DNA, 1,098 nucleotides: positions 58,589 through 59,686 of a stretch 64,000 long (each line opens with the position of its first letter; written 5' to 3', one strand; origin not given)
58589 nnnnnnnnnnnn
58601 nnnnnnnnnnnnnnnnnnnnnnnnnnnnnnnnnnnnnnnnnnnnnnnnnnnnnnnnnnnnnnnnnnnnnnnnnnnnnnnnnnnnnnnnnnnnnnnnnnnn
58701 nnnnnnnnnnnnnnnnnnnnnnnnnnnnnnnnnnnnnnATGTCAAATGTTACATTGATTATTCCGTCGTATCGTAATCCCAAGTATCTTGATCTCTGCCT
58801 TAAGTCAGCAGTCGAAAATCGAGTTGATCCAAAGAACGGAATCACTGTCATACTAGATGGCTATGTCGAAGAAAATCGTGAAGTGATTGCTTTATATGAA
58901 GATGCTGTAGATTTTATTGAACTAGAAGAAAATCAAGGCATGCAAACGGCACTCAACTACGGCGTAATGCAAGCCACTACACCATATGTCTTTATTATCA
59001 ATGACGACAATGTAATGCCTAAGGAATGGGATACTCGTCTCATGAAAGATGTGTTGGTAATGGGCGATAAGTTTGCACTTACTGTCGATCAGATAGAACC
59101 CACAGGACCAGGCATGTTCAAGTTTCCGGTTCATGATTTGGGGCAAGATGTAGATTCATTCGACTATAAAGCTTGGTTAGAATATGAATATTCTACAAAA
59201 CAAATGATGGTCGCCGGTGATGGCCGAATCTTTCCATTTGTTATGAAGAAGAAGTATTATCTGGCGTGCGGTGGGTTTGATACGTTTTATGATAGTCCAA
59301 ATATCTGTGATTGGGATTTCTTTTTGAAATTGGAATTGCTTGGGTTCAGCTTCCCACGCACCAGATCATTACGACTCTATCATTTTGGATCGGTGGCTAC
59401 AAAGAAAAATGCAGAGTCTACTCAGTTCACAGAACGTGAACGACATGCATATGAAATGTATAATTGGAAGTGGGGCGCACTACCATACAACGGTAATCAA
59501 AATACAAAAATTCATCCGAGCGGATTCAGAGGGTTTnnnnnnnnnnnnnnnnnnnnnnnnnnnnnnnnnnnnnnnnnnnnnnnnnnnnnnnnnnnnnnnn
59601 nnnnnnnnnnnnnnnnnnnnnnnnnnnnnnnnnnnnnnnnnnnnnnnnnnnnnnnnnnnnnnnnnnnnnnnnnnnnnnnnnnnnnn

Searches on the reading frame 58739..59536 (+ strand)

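Call 11: search_protein_families(library=phrogs, proteins=[window:58739-59536:+], max_evalue=0.00001)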
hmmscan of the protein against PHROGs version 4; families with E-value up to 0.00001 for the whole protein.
window:58739-59536:+ (266 aa): 0 families

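Call 54: search_protein_families(library=pfam, proteins=[window:58739-59536:+], max_evalue=0.01)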
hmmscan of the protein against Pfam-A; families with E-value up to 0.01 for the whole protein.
window:58739-59536:+ (266 aa): 3 families
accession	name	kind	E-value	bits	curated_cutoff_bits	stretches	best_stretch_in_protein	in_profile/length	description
PF00535.33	Glycos_transf_2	-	2.5e-14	54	23.3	1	6-104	2-102/168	Glycosyl transferase family 2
PF13641.12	Glyco_tranf_2_3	-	0.00062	20.3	27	1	4-95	3-101/230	Glycosyltransferase like family 2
PF10111.15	Glyco_tranf_2_2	-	0.002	18.1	27.3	0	167-201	168-202/276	Glycosyltransferase like family 2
